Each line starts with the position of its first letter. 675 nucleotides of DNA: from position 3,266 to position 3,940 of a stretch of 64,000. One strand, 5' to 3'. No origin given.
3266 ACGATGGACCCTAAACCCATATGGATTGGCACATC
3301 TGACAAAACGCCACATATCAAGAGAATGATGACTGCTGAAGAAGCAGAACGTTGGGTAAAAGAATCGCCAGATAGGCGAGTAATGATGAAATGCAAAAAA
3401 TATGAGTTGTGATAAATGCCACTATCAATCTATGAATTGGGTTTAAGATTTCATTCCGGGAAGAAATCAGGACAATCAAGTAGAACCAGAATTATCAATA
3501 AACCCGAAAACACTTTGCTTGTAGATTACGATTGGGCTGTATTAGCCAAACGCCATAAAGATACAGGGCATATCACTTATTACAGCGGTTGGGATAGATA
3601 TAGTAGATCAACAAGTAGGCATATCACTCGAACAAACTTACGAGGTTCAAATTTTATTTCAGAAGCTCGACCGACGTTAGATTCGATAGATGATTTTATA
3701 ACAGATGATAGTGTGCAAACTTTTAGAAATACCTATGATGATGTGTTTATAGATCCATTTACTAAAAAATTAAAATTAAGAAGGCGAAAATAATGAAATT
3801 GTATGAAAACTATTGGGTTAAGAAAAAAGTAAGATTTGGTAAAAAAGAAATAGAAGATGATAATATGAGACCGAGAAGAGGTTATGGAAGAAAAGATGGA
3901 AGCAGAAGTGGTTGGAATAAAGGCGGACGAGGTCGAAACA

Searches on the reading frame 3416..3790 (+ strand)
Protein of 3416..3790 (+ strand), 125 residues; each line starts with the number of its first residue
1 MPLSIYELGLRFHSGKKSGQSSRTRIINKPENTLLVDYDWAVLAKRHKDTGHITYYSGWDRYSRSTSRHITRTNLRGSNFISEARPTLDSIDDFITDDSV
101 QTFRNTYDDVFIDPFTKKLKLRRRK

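Call 18: search_protein_families(library=pfam, proteins=[window:3416-3790:+], max_evalue=0.01)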
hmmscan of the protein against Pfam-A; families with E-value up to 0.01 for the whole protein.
window:3416-3790:+ (125 aa): 0 families

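Call 109: find_encoding_contigs(protein=window:3416-3790:+, flank=10000, max_places=2)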
Protein window:3416-3790:+ (125 aa): 2 contigs read that carry it; 2 places shown.
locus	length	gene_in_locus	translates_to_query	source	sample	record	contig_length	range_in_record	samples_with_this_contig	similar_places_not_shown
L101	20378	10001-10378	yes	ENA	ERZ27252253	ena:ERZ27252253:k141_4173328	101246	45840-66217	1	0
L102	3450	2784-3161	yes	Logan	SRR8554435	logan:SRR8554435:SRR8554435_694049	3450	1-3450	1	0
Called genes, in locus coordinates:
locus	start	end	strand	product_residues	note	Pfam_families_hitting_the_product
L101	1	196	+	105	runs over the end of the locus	-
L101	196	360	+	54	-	-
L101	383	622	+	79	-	-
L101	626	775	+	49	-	-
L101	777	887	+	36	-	-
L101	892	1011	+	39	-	-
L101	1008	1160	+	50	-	-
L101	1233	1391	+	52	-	-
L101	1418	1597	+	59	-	-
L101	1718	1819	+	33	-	-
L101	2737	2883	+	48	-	-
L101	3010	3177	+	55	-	-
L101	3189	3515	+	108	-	-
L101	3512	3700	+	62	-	-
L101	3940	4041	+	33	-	-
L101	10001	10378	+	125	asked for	-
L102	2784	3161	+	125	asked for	-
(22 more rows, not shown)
